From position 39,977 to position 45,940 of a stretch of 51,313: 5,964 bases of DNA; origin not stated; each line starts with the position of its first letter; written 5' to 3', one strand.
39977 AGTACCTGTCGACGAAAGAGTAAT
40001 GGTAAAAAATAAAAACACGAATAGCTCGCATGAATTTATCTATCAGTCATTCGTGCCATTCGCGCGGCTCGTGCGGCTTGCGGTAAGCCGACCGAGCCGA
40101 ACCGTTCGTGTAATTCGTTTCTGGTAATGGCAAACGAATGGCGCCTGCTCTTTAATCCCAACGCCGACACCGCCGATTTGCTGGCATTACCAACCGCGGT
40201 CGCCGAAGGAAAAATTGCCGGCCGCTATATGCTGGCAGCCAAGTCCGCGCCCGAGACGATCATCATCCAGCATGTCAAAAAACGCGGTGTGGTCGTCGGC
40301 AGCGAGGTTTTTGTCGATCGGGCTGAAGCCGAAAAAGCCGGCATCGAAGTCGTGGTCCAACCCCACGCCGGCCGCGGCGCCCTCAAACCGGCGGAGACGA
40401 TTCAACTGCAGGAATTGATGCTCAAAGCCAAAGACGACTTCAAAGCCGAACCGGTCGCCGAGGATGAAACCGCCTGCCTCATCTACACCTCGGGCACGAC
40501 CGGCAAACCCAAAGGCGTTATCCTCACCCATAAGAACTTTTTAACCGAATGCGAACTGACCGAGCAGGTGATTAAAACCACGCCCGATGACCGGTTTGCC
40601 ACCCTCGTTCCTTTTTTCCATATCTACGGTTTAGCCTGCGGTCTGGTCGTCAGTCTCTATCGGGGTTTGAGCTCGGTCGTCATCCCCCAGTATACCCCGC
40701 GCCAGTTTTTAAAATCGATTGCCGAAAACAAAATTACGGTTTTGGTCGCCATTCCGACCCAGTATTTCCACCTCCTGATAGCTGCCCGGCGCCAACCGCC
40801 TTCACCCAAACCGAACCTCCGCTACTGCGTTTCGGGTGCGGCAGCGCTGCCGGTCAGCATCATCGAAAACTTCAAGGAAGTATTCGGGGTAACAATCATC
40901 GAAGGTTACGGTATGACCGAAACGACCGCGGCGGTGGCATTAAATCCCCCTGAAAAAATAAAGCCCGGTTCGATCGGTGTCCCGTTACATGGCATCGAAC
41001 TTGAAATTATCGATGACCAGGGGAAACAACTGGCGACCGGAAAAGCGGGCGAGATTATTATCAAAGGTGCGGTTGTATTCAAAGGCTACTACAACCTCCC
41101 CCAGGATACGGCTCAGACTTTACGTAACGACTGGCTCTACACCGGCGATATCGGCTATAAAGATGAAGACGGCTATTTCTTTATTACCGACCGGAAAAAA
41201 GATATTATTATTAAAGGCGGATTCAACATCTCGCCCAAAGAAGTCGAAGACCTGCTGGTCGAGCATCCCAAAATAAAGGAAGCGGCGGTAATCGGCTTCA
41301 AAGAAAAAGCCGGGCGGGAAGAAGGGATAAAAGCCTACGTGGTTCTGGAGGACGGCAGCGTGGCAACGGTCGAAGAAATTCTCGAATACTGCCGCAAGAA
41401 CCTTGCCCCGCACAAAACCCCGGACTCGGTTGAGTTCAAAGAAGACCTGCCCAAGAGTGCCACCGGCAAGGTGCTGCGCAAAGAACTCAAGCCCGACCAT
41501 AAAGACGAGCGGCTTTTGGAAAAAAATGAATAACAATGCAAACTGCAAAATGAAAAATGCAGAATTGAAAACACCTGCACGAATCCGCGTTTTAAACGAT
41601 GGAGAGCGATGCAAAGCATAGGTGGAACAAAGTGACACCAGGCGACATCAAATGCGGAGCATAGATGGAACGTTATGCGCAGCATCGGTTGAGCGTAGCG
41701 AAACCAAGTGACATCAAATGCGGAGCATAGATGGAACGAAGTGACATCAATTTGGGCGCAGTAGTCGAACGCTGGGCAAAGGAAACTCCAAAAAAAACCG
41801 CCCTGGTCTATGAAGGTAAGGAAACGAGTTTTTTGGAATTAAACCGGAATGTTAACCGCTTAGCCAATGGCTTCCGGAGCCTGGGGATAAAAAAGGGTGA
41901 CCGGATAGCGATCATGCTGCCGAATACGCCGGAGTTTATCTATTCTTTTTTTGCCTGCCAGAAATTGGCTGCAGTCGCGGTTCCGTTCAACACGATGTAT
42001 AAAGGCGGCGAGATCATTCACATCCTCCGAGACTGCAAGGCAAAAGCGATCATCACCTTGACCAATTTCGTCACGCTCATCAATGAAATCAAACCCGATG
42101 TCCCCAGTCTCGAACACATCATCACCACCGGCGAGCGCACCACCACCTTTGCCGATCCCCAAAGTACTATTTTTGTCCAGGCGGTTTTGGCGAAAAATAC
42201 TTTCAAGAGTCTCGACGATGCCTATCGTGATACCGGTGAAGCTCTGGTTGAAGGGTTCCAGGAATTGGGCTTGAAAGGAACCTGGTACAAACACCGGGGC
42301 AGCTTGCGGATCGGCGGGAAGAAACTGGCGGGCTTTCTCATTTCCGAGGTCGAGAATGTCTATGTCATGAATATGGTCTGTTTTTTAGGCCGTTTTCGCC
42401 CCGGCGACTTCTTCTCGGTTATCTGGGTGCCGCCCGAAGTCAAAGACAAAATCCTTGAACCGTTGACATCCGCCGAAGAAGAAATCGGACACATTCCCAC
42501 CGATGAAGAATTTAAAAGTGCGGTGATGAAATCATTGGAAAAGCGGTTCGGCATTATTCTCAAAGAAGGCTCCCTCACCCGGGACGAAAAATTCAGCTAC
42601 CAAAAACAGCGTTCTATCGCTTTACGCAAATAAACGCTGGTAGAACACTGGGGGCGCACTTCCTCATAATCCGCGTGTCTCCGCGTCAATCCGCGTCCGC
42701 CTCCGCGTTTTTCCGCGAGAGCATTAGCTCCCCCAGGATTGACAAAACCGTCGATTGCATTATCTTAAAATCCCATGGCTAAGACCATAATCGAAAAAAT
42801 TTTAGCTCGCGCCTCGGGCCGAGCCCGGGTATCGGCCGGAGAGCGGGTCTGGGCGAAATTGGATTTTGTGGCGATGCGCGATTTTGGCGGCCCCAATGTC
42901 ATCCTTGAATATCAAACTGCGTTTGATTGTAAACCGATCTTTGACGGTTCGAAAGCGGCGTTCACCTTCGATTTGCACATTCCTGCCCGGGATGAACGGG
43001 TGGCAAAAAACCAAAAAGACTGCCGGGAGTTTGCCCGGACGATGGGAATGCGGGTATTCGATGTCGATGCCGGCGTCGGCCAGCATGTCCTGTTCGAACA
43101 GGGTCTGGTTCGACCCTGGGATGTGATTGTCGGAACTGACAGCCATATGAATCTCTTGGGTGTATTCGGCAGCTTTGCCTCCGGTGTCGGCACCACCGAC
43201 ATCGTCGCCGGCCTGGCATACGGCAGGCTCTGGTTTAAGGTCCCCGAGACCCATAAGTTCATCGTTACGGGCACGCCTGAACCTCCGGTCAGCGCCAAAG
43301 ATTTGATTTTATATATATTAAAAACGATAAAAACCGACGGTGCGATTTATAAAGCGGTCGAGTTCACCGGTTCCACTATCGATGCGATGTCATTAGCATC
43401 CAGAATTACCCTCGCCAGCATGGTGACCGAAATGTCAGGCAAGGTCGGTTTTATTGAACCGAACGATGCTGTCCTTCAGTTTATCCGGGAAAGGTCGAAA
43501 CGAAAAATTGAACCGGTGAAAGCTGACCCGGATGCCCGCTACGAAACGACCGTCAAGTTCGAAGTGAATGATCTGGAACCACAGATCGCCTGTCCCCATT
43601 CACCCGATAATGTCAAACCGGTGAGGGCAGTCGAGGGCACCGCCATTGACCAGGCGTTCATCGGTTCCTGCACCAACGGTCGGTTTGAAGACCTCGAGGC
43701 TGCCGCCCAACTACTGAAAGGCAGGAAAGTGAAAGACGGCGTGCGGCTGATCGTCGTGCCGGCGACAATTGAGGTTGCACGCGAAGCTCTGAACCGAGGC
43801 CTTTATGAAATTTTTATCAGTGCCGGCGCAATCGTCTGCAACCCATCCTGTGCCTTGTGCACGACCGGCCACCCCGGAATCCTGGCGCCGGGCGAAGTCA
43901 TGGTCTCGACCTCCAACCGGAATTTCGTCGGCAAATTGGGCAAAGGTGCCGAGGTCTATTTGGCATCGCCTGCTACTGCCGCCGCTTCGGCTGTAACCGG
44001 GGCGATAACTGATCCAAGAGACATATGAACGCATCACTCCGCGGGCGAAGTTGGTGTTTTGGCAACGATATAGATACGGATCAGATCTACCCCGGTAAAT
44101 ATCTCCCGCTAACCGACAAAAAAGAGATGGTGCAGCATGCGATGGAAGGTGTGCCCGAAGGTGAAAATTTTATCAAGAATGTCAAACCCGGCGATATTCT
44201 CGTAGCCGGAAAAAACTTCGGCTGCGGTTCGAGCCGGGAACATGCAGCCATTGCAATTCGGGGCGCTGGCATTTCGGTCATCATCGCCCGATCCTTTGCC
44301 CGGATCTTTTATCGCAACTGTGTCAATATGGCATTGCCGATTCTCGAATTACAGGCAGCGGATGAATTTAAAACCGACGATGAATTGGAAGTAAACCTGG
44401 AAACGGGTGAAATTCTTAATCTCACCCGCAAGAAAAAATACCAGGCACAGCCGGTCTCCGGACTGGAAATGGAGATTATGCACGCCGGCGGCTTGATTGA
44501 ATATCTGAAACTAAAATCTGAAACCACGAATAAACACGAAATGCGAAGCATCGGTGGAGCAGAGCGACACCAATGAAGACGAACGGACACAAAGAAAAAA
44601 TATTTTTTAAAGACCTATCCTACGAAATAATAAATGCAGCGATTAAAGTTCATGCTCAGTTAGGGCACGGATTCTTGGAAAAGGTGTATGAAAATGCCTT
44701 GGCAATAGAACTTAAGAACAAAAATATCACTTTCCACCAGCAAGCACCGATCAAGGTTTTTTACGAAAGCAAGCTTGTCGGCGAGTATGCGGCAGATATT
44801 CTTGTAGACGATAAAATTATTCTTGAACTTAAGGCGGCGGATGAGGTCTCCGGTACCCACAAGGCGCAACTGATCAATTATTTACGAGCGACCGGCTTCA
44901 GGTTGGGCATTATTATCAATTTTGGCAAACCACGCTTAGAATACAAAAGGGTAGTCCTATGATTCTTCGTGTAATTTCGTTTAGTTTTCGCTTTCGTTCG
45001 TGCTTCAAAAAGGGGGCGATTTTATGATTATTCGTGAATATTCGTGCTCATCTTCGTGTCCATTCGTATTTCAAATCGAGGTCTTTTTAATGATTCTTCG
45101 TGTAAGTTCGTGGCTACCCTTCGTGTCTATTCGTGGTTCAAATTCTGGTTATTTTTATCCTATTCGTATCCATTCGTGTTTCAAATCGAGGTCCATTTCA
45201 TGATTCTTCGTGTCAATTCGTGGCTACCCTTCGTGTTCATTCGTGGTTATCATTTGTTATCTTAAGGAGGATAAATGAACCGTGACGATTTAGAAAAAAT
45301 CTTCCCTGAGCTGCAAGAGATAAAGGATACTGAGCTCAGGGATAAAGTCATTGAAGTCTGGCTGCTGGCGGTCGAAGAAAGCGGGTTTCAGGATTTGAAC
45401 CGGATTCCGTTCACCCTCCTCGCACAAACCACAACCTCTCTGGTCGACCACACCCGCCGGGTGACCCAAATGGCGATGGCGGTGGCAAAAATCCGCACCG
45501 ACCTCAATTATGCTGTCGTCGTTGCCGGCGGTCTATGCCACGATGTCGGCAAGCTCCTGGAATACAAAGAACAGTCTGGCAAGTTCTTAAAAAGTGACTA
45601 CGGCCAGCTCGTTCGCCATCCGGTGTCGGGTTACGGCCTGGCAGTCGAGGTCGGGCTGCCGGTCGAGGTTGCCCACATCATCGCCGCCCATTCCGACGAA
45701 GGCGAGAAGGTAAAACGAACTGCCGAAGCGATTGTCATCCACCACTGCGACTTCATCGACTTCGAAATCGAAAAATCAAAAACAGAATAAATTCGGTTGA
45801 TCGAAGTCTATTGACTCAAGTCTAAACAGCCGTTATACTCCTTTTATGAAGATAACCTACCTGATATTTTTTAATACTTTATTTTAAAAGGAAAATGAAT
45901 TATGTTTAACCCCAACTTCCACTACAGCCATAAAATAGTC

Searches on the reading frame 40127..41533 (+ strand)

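Call 88: search_protein_families(library=pfam, proteins=[window:40127-41533:+], max_evalue=0.001)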
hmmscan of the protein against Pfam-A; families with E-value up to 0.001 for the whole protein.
window:40127-41533:+ (468 aa): 2 families
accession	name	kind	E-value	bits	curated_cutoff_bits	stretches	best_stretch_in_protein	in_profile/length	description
PF00501.34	AMP-binding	-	8.6e-63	212.9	29.9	1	83-322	130-384/384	AMP-binding enzyme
PF13193.12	AMP-binding_C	-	1.5e-18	67.9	24.5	1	372-448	1-76/76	AMP-binding enzyme C-terminal domain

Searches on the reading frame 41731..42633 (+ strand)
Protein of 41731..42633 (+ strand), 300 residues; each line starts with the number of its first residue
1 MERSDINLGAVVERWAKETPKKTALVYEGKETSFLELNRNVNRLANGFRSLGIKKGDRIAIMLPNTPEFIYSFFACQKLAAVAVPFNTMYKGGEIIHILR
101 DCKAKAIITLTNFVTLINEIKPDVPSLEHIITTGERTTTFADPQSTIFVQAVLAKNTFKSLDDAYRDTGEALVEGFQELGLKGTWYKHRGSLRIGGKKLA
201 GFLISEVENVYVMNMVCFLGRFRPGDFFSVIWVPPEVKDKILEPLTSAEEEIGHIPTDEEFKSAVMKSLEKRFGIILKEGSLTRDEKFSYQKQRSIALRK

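Call 88: search_protein_families(library=pfam, proteins=[window:41731-42633:+], max_evalue=0.001)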
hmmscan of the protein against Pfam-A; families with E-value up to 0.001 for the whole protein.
window:41731-42633:+ (300 aa): 2 families
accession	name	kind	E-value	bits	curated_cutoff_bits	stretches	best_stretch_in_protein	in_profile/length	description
PF00501.34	AMP-binding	-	1e-32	113.9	29.9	1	13-129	2-124/384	AMP-binding enzyme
PF21948.1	LplA-B_cat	-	0.00011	22.6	27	1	138-269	67-199/200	Lipoyl protein ligase A/B catalytic domain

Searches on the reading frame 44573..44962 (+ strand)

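Call 3: search_protein_families(library=pfam, proteins=[window:44573-44962:+], max_evalue=1)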
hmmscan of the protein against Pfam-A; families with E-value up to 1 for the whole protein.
window:44573-44962:+ (129 aa): 1 family
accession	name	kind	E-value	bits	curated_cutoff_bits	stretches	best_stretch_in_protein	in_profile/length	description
PF13366.12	PDDEXK_3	-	3.7e-42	143.8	22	1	13-127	1-117/117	PD-(D/E)XK nuclease superfamily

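Call 70: search_protein_families(library=phrogs, proteins=[window:44573-44962:+], max_evalue=0.001)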
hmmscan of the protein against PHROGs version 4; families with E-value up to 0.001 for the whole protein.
window:44573-44962:+ (129 aa): 0 families

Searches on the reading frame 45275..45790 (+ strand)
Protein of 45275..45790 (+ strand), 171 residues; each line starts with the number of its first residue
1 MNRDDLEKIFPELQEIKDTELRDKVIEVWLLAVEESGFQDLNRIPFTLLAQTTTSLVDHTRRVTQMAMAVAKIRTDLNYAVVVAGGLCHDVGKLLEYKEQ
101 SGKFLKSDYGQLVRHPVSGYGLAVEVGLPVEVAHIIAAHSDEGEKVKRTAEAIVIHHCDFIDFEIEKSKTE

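Call 3: search_protein_families(library=pfam, proteins=[window:45275-45790:+], max_evalue=1)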
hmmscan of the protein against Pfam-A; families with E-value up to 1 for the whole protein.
window:45275-45790:+ (171 aa): 3 families
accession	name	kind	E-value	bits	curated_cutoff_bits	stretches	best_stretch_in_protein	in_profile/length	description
PF01966.28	HD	-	2.8e-12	47.4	22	1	57-159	2-111/116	HD domain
PF08668.18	HDOD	-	0.16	11.9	22.9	1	52-98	91-137/196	HDOD domain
PF13487.12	HD_5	-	0.17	12.1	27.2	1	48-140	6-106/170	HD domain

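Call 70: search_protein_families(library=phrogs, proteins=[window:45275-45790:+], max_evalue=0.001)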
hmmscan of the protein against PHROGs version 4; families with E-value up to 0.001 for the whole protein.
window:45275-45790:+ (171 aa): 1 family
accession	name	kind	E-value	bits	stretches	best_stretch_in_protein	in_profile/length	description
phrog_5889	-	unknown function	1.4e-05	25.7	1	4-162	17-192/242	-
